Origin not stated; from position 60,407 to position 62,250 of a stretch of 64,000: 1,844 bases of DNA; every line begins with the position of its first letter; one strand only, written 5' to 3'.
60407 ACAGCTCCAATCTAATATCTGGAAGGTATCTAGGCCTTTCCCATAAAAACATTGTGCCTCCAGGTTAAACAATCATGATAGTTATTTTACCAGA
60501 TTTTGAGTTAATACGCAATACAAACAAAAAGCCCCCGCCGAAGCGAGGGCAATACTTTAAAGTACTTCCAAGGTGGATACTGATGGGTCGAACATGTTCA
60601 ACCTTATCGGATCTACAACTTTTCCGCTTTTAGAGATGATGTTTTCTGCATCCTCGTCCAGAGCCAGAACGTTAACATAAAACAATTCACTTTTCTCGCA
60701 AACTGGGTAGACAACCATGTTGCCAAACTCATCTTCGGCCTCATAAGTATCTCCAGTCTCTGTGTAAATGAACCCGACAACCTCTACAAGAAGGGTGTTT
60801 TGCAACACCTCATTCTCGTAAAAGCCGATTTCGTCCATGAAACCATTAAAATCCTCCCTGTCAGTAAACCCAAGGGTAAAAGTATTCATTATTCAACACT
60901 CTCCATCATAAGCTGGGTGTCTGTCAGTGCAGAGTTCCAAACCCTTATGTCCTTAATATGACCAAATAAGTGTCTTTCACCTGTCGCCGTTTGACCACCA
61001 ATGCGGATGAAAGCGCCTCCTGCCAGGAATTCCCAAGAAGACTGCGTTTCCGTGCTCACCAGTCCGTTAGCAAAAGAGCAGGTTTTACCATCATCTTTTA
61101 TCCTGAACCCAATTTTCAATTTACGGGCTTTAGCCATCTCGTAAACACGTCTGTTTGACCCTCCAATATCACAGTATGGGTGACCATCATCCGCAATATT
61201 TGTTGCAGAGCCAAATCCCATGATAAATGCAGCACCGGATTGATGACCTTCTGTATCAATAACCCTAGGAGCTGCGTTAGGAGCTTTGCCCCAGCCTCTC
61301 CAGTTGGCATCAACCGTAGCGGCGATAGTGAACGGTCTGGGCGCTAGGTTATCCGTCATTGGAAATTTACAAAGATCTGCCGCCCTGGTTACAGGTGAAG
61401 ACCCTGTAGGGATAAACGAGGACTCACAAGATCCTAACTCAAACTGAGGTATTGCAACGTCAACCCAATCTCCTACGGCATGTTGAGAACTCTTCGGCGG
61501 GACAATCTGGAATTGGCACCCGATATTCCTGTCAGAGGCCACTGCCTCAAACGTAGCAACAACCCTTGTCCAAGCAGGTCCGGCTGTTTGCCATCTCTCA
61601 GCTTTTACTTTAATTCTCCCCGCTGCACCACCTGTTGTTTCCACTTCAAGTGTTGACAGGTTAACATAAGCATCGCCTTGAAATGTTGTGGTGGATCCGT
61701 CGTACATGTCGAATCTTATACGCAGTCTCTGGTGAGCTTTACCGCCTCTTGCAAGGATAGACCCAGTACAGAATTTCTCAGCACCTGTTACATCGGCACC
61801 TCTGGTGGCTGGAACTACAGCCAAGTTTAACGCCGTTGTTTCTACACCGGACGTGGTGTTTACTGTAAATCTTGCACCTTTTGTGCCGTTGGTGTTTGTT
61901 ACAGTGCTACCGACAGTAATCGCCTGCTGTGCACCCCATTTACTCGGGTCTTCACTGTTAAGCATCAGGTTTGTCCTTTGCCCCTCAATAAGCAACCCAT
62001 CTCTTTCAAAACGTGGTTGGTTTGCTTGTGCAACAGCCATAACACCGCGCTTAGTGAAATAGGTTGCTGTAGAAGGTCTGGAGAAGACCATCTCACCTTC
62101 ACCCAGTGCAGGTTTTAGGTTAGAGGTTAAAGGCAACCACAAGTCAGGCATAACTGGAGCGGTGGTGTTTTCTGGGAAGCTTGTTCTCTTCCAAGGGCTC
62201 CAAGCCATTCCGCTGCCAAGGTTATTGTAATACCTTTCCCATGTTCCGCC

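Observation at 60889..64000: Fibre-like LamG protein where a tape measure would be expected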

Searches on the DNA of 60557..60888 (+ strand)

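Call 55: search_dna_similar(query=window:60557-60888:+, collection=phages, mode=near, max_rows=12, rows=spread)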
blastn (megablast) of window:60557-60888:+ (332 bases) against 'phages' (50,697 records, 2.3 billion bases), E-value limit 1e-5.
Records with a match: 34; places in all: 34; records where one place covers at least 80% of the query: 34.
Best place of each record, by identity: 95-99% 29; 90-95% 3; 80-90% 2.
By first word of the organism name: Escherichia 28; Campylobacter 6.
By host as written in the record: Escherichia coli K-12 MG1655 6; Escherichia coli 5; - 4; Campylobacter jejuni 4; Escherichia coli K-12 3; Escherichia coli O157:H7 3; Campylobacter 2; Klebsiella pneumoniae 669 1; and 6 more.
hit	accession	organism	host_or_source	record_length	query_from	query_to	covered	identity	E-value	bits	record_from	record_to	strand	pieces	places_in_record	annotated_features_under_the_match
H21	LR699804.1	Escherichia phage rV5_ev146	-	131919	1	332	100%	98.5%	2e-165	586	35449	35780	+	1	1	hypothetical protein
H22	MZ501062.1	Escherichia phage EmilHeitz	Escherichia coli K-12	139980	1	332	100%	98.5%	2e-165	586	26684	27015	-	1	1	hypothetical protein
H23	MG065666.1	Campylobacter phage A12a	Campylobacter jejuni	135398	1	332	100%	98.2%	9e-164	580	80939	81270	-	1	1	record has no annotation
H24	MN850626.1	Escherichia phage nimi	Escherichia coli K-12 MG1655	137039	1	332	100%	98.2%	9e-164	580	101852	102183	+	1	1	hypothetical protein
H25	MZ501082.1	Escherichia phage JeffSchatz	Escherichia coli K-12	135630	1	332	100%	98.2%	9e-164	580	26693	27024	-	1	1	hypothetical protein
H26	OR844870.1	Escherichia phage ECO121 2-1-1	Escherichia coli O121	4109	1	332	100%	98.2%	9e-164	580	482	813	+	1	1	record has no annotation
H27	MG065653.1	Campylobacter phage C14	Campylobacter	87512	1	332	100%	97.9%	4e-162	575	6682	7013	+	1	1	record has no annotation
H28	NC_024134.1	Escherichia phage FFH2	Escherichia coli O157:H7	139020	1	332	100%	97.9%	4e-162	575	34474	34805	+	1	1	hypothetical protein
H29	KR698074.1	Escherichia phage APECc02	Escherichia coli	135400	1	332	100%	96.4%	9e-154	547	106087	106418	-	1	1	hypothetical protein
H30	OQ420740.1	Escherichia phage B9-1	Escherichia coli MTCC 901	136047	1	332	100%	95.8%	2e-150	536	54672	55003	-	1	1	hypothetical protein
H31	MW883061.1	Escherichia phage vB_EcoM_SYGMH1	Escherichia coli min27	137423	1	332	100%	94.9%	2e-145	520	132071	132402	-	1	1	hypothetical protein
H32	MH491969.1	Escherichia phage LL12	wastewater influent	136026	1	332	100%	88.0%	5e-107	392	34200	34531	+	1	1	hypothetical protein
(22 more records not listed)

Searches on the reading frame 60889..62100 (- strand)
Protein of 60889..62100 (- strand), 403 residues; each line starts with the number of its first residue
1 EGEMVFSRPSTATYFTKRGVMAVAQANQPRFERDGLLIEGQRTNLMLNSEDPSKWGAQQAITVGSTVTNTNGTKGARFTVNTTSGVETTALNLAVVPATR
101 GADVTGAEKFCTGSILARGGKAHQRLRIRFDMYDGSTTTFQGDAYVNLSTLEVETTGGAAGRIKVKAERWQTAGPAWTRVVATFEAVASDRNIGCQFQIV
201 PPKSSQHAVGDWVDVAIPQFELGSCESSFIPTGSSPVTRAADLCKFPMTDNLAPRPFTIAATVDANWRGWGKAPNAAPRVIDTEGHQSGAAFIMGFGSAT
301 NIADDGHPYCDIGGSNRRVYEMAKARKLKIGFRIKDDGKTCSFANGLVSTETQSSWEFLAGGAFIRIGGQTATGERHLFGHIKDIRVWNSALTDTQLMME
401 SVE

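Call 15: search_protein_families(library=ncbifam, proteins=[window:60889-62100:-], max_evalue=0.1)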
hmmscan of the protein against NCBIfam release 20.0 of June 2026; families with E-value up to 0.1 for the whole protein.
window:60889-62100:- (403 aa): 1 family
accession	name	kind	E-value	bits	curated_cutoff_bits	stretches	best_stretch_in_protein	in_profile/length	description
NF048003.1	GTA_spike_fiber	domain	2.1e-22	80.5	36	1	37-241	1-182/182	phage head spike fiber domain-containing protein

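Call 16: search_protein_families(library=pfam, proteins=[window:60889-62100:-], max_evalue=1)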
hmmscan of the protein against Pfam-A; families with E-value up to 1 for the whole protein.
window:60889-62100:- (403 aa): 1 family
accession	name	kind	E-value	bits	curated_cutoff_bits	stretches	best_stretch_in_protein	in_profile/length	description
PF13385.13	Laminin_G_3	-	0.0017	18.9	27.6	1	343-396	96-149/151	Concanavalin A-like lectin/glucanases superfamily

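Call 18: find_homologous_proteins(query=window:60889-62100:-, max_evalue=0.001)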
Query window:60889-62100:- (403 aa): 1953 proteins with E <= 0.001 among 7624 candidates; the best 120 are listed.
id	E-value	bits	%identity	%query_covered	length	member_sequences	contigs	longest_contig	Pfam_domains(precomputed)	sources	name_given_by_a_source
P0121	6.4e-114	399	48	97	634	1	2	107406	-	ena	-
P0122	6.4e-114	399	48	97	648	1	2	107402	-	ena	-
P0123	6.7e-114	399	50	99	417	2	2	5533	-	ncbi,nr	ncbi:TPA: phage tail protein [Escherichia coli]|nr:phage tail protein [Escherichia coli] HEM0101836.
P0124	1.6e-113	398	50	97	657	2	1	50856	-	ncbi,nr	ncbi:tail fiber protein [Escherichia phage tinuso]|nr:tail fiber protein [Escherichia phage tinuso]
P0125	2.0e-113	398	48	97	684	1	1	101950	-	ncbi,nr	ncbi:prophage tail fiber N-terminal domain-containing protein [Escherichia coli phage NG_A1]|nr:prop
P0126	2.1e-113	397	48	97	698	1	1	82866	-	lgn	-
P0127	3.3e-113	397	48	99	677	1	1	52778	-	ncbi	ncbi:TPA: phage head spike fiber domain-containing protein [Escherichia coli]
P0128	3.5e-113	397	49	99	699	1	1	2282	PF08400.17,PF13620.13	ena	-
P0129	1.8e-112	394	49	97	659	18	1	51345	-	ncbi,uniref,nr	ncbi:putative tail fiber protein [Escherichia phage vB_EcoS_XY3]|uniref:Putative tail fiber protein 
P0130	2.1e-112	394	49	99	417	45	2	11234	-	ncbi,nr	ncbi:phage tail protein [Salmonella enterica]|nr:phage tail protein [Salmonella enterica] MCZ6034287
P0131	2.5e-112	394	51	97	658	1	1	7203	-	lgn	-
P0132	3.8e-112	393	49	99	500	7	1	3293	-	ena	-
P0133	4.0e-112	393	50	99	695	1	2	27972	-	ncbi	-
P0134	4.8e-112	393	48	99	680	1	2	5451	PF08400.17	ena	-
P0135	1.3e-111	392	47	99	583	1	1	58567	PF08400.17,PF13620.13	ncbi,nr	ncbi:lateral tail fiber protein [Escherichia phage KurtStettler]|nr:lateral tail fiber protein [Esch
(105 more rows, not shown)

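Call 25: predict_structure(alignment_id=A1)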
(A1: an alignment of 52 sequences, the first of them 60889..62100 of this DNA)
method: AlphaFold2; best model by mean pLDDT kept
length: 403 residues; sequences in the alignment: 52
mean_pLDDT: 73.4   pTM: 0.55
mean pLDDT of the five models: 73.4, 73.2, 72.6, 72.4, 72.3
residues with pLDDT >= 90: 94; 70-90: 167; 50-70: 75; < 50: 67
segments of 3 or more residues with pLDDT < 50: 1-22, 24-41, 235-241, 268-276, 370-376, 378-380
pLDDT, mean of each block of 10 residues (from residue 1): 29 39 42 33 60 86 78 79 66 90 78 89 92 93 95 95 91 71 92 93 87 88 66 49 62 79 59 49 73 76 72 84 78 91 90 80 66 44 71 83 67
secondary structure, 60 per line:
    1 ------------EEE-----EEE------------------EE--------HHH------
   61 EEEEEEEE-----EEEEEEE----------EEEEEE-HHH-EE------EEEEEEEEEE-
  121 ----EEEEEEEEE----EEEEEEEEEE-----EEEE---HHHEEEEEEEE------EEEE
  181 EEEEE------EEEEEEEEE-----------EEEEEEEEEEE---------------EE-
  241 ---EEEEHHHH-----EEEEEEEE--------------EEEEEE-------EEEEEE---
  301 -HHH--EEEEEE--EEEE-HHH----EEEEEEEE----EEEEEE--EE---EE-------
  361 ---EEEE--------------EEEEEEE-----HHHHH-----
elements in order: E13-15 E21-23 E61-68 E74-80 E91-96 E110-119 E125-133 E138-147 E153-156 E163-170 E177-185 E192-200 E212-222 E244-247 H248-251 E257-264 E279-284 E292-297 E307-312 E315-318 E327-334 E339-344 E364-367 E382-388 H394-398

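Call 70: search_dna_similar(query=window:60889-62100:-, collection=phages, mode=protein, max_rows=40, rows=spread, max_evalue=1e-10)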
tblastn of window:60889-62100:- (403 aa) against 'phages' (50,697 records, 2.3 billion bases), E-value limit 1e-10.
Records with a match: 205; places in all: 205; records where one place covers at least 80% of the query: 194.
Best place of each record, by identity: 95-99% 22; 90-95% 12; 80-90% 1; <60% 170.
By first word of the organism name: Escherichia 163; Salmonella 17; Campylobacter 8; Enterobacteria 4; Listeria 4; Dhillonvirus 3; Escherchia 2; Shigella 2; Phage 2.
By host as written in the record: - 46; Escherichia coli 42; Escherichia coli K-12 MG1655 21; Escherichia coli K-12 12; Escherichia coli ECOR13 10; Escherichia coli K-12 MG1655 del pstSCAB-phoU::kan 9; Escherichia coli O157:H7 7; Campylobacter jejuni 6; and 33 more.
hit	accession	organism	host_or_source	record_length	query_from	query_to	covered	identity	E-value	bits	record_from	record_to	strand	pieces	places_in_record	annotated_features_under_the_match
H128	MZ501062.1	Escherichia phage EmilHeitz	Escherichia coli K-12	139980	1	403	100%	97.5%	0e+0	778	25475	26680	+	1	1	lateral tail fiber protein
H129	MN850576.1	Escherichia phage ime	Escherichia coli K-12 MG1655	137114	1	403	100%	96.0%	0e+0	778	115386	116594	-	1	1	tail fiber protein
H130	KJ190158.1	Escherichia phage FFH2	Escherichia coli O157:H7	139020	1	403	100%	95.3%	0e+0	773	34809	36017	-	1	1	putative tail fiber protein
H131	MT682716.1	Escherichia phage vB_EcoM_Gotham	-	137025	1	403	100%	95.3%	0e+0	769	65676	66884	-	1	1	tail fiber protein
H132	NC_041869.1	Escherichia phage APECc02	Escherichia coli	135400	1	403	100%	95.0%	0e+0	768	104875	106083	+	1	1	tail fiber protein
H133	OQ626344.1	Escherichia phage S127 BCL3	Escherichia coli O157:H7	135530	1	403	100%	94.0%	0e+0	763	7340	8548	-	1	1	tail fiber protein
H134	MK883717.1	Escherichia phage vB_EcoM-ECP26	Escherichia coli NCCP 13930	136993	1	403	100%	93.1%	0e+0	756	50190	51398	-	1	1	tail fiber protein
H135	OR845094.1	Salmonella phage S.Hadar 4-5-1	Salmonella enterica subsp. enterica ...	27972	6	402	99%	50.1%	2e-113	370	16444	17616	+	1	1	record has no annotation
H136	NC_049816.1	Escherichia phage tunus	Escherichia coli K-12 MG1655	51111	6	397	97%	49.2%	8e-115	374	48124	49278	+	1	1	tail protein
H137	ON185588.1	Escherichia phage EC195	Escherichia coli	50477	6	397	97%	48.7%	2e-114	373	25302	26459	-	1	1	side tail fiber protein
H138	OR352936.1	Escherichia phage AV105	Escherichia coli ESBL128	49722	6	397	97%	48.5%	5e-114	372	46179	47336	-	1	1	side tail fiber protein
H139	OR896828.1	Escherchia phage Tuinin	Escherichia coli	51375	6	397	97%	48.2%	5e-113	369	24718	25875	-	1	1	tail protein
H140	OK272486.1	Escherichia phage JLBYU10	Escherichia coli K-12 MG1655 del ...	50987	6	397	97%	48.0%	2e-112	367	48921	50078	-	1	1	putative tail protein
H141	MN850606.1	Escherichia phage tuinn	Escherichia coli K-12 MG1655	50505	6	397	97%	47.7%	2e-111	364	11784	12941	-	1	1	tail fiber protein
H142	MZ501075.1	Escherichia phage IrisVonRoten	Escherichia coli K-12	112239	6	397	97%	47.3%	5e-114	372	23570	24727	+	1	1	lateral tail fiber protein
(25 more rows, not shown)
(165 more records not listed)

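Call 75: search_solved_structures(query=A1, max_evalue=1)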
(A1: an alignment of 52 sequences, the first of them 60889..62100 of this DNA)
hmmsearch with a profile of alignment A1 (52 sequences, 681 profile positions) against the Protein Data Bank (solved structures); distinct sequences matched with E-value up to 1: 28.
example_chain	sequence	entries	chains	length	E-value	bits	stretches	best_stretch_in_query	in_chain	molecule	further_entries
7vz3_A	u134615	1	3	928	2.7e-27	98.7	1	5-188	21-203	Depolymerase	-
7vyv_A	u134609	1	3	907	1e-26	96.8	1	6-188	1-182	Depolymerase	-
7lzj_A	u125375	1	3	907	2.4e-26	95.6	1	6-188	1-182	Depolymerase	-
6tb9_F3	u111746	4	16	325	2.5e-12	49.2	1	292-533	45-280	Head spike fiber Rcc01080 | Uncharacterized protein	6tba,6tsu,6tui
9cod_A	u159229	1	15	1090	4.2e-05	25.4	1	124-243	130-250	SGNH hydrolase-type esterase domain-containing protein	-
7boz_a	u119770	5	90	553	0.00029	22.6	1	90-237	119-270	N-teminal of mature bacteriophage T7 tail fiber protein gp17 | Tail fiber protein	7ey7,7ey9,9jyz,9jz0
6yej_A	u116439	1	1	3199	0.0096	17.6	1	111-194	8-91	Huntingtin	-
7aoi_AK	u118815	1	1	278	0.02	16.5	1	105-194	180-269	Ribosomal protein L11,uL11m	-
7emf_O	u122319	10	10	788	0.097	14.3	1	28-241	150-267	Mediator of RNA polymerase II transcription subunit 15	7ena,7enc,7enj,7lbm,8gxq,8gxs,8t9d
26fb_F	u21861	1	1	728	0.21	13.2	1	105-229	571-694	Structural protein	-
7egm_C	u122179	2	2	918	0.22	13.1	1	40-166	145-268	SWI/SNF chromatin-remodeling complex subunit SNF5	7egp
7x3k_A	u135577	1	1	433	0.23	13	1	121-240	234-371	Zuotin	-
6uxv_C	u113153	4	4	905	0.25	12.9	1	40-166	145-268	SWI/SNF chromatin-remodeling complex subunit SNF5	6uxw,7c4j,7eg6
3jcs_Q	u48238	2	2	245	0.3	12.7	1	114-223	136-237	ribosomal protein L19e | eL19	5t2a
8a3w_Q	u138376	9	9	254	0.35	12.4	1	113-221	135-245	Putative 60S ribosomal protein L19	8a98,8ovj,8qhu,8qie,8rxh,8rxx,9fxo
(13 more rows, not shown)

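Call 99: fold_search(model_id=the predicted structure, library=pdb)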
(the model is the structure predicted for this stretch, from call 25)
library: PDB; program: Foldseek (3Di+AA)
matches with E <= 10: 1430; with E <= 0.001: 26
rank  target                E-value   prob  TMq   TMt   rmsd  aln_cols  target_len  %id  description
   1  9b45_1                2.5e-06  1.00  0.38  0.31   7.8       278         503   17  Pseudomonas phage Pa193 baseplate complex and tail fiber (released 2024-10-16)
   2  8env_K                4.0e-05  1.00  0.37  0.30  11.7       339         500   15  In situ cryo-EM structure of Pseudomonas phage E217 tail baseplate in C6 map (released 2023-07-26)
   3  2wsu_D                8.5e-05  0.98  0.21  0.27  17.4       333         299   11  Galectin domain of porcine adenovirus type 4 NADC-1 isolate fibre (released 2010-08-11)
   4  7cec_C                1.3e-04  1.00  0.27  0.20  16.6       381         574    8  Structure of alpha6beta1 integrin in complex with laminin-511 (released 2021-06-23)
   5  5xau_A                2.0e-04  1.00  0.27  0.19  17.1       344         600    8  Crystal structure of integrin binding fragment of laminin-511 (released 2017-09-20)
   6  3r05_A                2.4e-04  0.99  0.24  0.11  21.8       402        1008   12  Structure of neurexin 1 alpha (domains LNS1-LNS6), with splice insert SS3 (released 2011-06-15)
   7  3qcw_A                3.9e-04  0.92  0.21  0.10  22.1       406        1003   12  Structure of neurexin 1 alpha (domains LNS1-LNS6), no splice inserts (released 2011-06-15)
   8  8rvi_A                4.8e-04  0.80  0.22  0.21  19.1       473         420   11  Structure of the binding domain of BoNT/A mutant H1253K in complex with the GM1a ganglioside receptor (released 2025-02-12)
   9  9fyq_C                5.6e-04  0.82  0.22  0.21  18.0       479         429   10  Cryo-EM structure of native SV2A in complex with TeNT-Hc, gangliosides and Pro-Macrobody 5 (released 2025-05-21)
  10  3n7m                  5.6e-04  0.72  0.21  0.20  18.5       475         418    8  Crystal structure of W1252A mutant of HCR D/C VPI 5995 (released 2010-09-08)
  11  7z5t                  5.9e-04  0.66  0.19  0.19  18.7       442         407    9  Crystal Structure of botulinum neurotoxin A2 cell binding domain (released 2022-06-08)
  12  2vu9_A                6.2e-04  0.87  0.23  0.22  18.4       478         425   10  CRYSTAL STRUCTURE OF BOTULINUM NEUROTOXIN SEROTYPE A BINDING DOMAIN IN COMPLEX WITH GT1B (released 2008-08-26)
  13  9f1r_B                6.5e-04  0.84  0.22  0.22  19.1       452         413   10  Cryo-EM structure of SV2B-Hc-A1 complex (released 2025-03-12)
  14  8rvh_A                6.5e-04  0.84  0.22  0.22  18.4       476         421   10  Structure of the binding domain of BoNT/A mutant Y1117V/H1253K in complex with the GD1a ganglioside receptor (released 2025-02-12)
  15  4jra_B                6.5e-04  0.75  0.20  0.20  19.0       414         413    9  CRYSTAL STRUCTURE OF THE BOTULINUM NEUROTOXIN A RECEPTOR-BINDING DOMAIN IN COMPLEX WITH THE LUMINAL DOMAIN Of SV2C (released 2013-11-20)
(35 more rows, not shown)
